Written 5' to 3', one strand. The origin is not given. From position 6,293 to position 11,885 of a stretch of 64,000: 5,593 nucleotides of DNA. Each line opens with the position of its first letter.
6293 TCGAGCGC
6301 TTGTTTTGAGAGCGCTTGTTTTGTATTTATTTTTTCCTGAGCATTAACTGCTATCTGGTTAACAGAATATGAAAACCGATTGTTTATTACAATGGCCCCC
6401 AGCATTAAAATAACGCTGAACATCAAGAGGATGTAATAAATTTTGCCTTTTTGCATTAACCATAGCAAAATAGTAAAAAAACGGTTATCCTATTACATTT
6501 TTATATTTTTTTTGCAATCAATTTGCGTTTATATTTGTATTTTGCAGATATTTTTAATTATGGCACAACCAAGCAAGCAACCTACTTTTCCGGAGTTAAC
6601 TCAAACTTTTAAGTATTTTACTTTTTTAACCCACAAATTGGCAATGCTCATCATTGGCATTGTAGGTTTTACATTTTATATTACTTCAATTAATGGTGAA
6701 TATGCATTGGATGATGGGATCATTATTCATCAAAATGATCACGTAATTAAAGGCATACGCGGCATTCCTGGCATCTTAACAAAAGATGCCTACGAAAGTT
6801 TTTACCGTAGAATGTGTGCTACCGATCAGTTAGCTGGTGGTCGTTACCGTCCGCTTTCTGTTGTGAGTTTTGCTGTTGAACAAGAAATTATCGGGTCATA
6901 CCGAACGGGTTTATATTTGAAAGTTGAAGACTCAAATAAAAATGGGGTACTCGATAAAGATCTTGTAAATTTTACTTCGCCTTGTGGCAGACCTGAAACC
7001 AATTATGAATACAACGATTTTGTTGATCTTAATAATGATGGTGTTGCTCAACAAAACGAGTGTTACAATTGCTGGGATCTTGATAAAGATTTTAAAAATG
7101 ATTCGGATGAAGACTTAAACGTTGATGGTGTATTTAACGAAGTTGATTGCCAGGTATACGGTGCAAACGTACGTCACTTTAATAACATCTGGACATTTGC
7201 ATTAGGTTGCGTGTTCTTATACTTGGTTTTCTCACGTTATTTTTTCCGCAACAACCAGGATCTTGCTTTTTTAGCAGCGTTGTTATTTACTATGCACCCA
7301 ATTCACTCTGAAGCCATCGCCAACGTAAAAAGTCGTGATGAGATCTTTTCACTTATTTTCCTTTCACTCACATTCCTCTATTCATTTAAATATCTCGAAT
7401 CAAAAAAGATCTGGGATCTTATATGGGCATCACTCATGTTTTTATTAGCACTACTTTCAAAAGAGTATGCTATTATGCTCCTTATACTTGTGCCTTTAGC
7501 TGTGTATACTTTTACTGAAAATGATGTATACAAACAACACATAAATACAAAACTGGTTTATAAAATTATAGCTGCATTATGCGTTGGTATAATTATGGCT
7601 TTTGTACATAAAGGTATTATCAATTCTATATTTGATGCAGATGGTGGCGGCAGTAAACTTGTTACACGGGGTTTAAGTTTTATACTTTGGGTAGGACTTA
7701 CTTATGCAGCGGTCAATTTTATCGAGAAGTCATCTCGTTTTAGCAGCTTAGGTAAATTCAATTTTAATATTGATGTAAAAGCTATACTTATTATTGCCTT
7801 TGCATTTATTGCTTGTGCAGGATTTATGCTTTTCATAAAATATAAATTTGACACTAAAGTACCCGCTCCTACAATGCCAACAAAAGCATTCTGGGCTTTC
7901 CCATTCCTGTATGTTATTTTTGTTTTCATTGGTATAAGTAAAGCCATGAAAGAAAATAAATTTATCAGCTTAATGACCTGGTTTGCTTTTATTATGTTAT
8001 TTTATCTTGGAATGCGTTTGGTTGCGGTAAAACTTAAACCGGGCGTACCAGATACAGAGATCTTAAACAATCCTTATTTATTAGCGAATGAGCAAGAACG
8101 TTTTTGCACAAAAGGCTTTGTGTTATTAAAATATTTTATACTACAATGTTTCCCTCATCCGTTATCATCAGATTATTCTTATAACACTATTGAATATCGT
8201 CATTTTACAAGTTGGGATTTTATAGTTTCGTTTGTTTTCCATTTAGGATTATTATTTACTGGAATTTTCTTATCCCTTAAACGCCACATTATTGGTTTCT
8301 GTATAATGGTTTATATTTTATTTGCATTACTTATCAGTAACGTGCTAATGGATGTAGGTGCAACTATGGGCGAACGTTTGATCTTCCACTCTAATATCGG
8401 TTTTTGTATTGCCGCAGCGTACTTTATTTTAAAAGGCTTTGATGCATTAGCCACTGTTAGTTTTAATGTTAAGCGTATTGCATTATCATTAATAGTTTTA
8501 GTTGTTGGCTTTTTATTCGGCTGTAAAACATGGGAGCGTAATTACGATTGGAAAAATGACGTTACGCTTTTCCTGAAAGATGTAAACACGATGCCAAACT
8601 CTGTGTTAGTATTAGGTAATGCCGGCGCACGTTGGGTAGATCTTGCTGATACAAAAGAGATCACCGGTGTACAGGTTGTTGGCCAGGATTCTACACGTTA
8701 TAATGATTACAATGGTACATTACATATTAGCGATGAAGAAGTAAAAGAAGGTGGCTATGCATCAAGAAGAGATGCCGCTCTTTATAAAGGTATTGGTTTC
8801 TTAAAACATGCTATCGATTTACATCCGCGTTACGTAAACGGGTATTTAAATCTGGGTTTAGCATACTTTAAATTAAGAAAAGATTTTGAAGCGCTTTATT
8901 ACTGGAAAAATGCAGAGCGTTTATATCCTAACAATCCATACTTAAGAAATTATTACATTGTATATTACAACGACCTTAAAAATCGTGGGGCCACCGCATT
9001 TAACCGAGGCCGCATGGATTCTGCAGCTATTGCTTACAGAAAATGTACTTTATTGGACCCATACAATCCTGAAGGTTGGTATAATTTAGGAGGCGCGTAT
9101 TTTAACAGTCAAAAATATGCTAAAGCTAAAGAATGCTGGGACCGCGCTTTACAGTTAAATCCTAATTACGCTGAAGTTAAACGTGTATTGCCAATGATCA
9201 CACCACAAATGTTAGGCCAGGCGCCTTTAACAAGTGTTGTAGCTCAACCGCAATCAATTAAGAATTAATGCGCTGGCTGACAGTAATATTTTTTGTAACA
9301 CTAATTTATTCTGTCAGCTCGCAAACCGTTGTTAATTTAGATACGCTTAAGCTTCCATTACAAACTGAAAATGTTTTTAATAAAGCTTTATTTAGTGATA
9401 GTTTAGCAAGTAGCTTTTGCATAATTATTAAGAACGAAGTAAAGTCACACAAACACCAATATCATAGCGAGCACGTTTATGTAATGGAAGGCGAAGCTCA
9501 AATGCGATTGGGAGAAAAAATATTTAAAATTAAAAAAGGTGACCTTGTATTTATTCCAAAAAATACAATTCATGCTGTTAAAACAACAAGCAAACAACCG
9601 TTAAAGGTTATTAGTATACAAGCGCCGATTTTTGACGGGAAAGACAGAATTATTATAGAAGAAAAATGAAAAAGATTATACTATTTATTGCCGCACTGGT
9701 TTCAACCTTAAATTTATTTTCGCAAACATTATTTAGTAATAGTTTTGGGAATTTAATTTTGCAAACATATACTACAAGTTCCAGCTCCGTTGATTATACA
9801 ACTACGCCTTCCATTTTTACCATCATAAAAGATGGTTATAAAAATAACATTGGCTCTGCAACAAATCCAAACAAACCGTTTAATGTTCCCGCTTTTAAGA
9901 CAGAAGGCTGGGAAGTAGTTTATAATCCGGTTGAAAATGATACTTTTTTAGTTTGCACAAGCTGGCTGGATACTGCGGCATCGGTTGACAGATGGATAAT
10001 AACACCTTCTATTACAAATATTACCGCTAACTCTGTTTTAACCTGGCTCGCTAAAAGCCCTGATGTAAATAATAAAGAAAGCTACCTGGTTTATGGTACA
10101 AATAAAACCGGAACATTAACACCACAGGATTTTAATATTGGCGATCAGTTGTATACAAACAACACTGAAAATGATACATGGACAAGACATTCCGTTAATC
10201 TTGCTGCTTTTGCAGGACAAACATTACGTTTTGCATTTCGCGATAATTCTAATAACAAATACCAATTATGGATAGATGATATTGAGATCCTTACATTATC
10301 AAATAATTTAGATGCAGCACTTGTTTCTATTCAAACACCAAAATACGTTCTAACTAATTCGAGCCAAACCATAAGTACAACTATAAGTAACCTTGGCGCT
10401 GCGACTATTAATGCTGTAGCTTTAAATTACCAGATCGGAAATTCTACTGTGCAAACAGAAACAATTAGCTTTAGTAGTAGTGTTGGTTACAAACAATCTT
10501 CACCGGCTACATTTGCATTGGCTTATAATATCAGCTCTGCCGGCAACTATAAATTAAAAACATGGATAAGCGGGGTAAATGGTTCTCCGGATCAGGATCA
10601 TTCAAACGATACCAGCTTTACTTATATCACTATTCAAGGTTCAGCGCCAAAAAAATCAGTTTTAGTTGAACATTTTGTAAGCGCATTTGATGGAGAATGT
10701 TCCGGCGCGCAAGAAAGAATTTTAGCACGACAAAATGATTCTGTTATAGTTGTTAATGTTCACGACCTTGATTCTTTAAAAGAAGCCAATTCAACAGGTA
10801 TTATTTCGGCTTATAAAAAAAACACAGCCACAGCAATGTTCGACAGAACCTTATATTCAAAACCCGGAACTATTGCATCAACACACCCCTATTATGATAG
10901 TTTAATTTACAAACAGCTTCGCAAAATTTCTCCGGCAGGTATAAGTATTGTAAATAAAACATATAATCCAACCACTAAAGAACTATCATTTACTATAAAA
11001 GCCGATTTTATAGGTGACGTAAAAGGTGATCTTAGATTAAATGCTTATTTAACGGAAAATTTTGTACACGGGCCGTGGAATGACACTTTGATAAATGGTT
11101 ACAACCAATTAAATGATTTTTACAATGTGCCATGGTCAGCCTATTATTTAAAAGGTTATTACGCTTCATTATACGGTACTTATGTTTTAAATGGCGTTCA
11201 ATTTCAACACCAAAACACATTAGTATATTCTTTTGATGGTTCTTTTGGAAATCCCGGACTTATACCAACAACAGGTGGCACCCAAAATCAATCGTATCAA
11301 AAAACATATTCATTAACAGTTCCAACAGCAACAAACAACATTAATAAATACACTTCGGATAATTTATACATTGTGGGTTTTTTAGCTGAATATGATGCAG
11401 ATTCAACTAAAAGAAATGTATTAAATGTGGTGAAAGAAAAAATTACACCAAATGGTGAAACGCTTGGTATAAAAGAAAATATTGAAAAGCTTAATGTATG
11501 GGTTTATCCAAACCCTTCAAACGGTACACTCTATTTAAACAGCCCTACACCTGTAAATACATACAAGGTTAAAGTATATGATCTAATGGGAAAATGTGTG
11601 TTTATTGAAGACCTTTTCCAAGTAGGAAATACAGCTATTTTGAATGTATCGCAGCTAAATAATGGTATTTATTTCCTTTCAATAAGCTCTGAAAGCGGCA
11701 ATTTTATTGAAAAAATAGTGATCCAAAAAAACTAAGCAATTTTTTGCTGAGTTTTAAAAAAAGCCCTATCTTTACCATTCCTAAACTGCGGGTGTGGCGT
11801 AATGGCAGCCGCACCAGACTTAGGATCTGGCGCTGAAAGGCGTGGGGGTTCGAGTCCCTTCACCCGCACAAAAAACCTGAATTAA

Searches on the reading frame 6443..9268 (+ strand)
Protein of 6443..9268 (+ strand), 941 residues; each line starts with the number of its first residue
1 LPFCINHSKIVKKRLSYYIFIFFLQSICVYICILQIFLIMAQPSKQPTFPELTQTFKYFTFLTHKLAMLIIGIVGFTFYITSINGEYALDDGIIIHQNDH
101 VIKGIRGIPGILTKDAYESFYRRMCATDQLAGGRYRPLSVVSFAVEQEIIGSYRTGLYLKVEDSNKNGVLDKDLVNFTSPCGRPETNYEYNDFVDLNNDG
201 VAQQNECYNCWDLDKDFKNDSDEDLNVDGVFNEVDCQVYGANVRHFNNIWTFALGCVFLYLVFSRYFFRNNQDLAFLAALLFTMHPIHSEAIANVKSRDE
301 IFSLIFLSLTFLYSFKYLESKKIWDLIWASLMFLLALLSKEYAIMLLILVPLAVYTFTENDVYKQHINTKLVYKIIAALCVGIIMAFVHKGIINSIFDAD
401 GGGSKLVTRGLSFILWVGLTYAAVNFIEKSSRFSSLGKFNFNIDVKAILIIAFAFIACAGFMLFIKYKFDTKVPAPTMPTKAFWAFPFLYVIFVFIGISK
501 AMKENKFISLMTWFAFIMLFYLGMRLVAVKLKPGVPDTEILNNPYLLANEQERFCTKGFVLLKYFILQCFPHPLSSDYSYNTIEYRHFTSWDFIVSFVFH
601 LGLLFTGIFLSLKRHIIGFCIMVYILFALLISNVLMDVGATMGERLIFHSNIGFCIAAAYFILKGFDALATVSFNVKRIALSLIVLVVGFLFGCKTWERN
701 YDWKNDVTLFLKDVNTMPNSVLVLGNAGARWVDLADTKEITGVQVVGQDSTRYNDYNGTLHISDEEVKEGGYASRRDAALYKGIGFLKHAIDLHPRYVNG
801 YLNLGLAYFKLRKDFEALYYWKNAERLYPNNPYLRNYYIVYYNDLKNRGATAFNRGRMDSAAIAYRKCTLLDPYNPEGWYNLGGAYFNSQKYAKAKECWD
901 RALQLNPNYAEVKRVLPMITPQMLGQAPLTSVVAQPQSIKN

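Call 98: search_protein_families(library=pfam, proteins=[window:6443-9268:+], max_evalue=0.00001)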
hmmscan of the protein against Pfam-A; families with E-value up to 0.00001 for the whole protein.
window:6443-9268:+ (941 aa): 7 families
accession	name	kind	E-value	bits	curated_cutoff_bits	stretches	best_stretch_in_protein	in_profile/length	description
PF07719.23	TPR_2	-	2.4e-18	65.1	27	1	876-909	1-34/34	Tetratricopeptide repeat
PF00515.34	TPR_1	-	4e-16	58.5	27.8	1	877-909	2-34/34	Tetratricopeptide repeat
PF13414.12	TPR_11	-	1.5e-11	44.2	26.8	0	884-911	2-29/42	TPR repeat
PF13181.12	TPR_8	-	3.5e-09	36.5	25.7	0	877-909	2-34/34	Tetratricopeptide repeat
PF13431.12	TPR_17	-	7.9e-08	32.4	24.4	0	864-896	1-33/34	Tetratricopeptide repeat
PF13428.12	TPR_14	-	5.3e-07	30.1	23.5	0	876-914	1-39/44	Tetratricopeptide repeat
PF13231.12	PMT_2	-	5.9e-07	30.3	26.1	1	253-384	33-154/160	Dolichyl-phosphate-mannose-protein mannosyltransferase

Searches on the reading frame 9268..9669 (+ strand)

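Call 98: search_protein_families(library=pfam, proteins=[window:9268-9669:+], max_evalue=0.00001)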
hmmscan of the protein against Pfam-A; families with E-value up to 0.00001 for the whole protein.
window:9268-9669:+ (133 aa): 4 families
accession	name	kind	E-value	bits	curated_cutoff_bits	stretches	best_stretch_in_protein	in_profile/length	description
PF07883.17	Cupin_2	-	1.8e-14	53.6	27.2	1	57-117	10-69/70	Cupin domain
PF01050.24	MannoseP_isomer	-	2.9e-12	47.2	23.6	1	57-129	40-112/116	Mannose-6-phosphate isomerase C-terminal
PF02311.25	AraC_binding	-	6.8e-07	29.5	21.1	1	60-115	18-72/135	AraC-like ligand binding domain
PF06339.18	Ectoine_synth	-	4.1e-06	27.5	27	1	52-125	41-114/127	Ectoine synthase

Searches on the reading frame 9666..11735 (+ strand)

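Call 98: search_protein_families(library=pfam, proteins=[window:9666-11735:+], max_evalue=0.00001)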
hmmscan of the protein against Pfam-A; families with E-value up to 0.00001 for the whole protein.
window:9666-11735:+ (689 aa): 1 family
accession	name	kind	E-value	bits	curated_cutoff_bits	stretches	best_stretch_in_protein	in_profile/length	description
PF18962.6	Por_Secre_tail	-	2.9e-15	56.7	27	1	613-686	1-75/75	Secretion system C-terminal sorting domain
